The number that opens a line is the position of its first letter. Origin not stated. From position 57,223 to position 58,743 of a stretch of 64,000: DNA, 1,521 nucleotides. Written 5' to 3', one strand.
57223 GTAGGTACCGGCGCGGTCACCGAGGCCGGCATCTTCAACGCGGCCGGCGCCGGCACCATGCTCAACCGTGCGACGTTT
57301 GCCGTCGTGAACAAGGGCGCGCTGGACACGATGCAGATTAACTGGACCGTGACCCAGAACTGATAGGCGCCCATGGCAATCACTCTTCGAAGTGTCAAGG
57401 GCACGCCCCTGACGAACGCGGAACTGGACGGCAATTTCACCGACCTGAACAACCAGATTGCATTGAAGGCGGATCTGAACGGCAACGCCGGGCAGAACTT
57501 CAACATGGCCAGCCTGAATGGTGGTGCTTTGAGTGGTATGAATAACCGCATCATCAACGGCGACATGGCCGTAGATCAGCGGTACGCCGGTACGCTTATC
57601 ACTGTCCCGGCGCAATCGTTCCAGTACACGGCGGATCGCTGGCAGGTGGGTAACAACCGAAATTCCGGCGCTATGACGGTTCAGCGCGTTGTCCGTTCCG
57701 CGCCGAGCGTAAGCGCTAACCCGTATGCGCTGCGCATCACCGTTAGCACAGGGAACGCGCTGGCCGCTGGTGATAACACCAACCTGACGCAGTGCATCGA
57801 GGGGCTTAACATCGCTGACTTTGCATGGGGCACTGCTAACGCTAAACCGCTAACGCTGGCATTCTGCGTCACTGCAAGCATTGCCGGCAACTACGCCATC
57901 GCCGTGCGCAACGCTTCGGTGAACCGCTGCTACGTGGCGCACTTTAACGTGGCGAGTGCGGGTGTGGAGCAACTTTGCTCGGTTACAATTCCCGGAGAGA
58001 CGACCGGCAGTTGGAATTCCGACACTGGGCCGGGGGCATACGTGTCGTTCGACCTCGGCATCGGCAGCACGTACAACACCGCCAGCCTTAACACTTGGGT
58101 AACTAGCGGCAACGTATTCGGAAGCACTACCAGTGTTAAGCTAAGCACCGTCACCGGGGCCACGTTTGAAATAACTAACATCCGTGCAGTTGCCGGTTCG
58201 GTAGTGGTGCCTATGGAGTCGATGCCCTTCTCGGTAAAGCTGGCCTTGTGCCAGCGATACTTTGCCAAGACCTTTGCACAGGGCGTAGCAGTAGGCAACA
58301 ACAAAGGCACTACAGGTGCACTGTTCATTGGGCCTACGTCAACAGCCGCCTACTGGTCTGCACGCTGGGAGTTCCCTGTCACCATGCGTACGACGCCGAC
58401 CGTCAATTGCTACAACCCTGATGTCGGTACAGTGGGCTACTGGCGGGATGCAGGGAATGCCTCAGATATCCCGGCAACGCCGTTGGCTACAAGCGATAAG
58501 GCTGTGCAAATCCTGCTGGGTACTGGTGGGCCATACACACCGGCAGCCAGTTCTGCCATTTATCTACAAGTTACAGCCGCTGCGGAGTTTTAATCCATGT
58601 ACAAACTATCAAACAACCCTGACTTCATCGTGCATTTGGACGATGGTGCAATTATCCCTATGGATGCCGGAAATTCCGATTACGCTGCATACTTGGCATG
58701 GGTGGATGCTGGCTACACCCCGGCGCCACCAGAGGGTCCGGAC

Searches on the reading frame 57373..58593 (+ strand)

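Call 32: search_protein_families(library=pfam, proteins=[window:57373-58593:+], max_evalue=0.0001)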
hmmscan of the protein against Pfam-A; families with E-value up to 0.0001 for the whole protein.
window:57373-58593:+ (406 aa): 0 families

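Call 63: search_protein_families(library=phrogs, proteins=[window:57373-58593:+], max_evalue=0.0001)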
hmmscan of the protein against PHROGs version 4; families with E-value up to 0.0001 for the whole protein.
window:57373-58593:+ (406 aa): 3 families
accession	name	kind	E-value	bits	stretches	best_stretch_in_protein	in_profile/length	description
phrog_4492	-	tail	5.4e-39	135.1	1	26-405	763-1095/1096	tail fiber protein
phrog_28838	-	unknown function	1.9e-08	34.3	1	263-348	536-618/661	-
phrog_27782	-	unknown function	1.3e-06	28.4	1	57-355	314-581/644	-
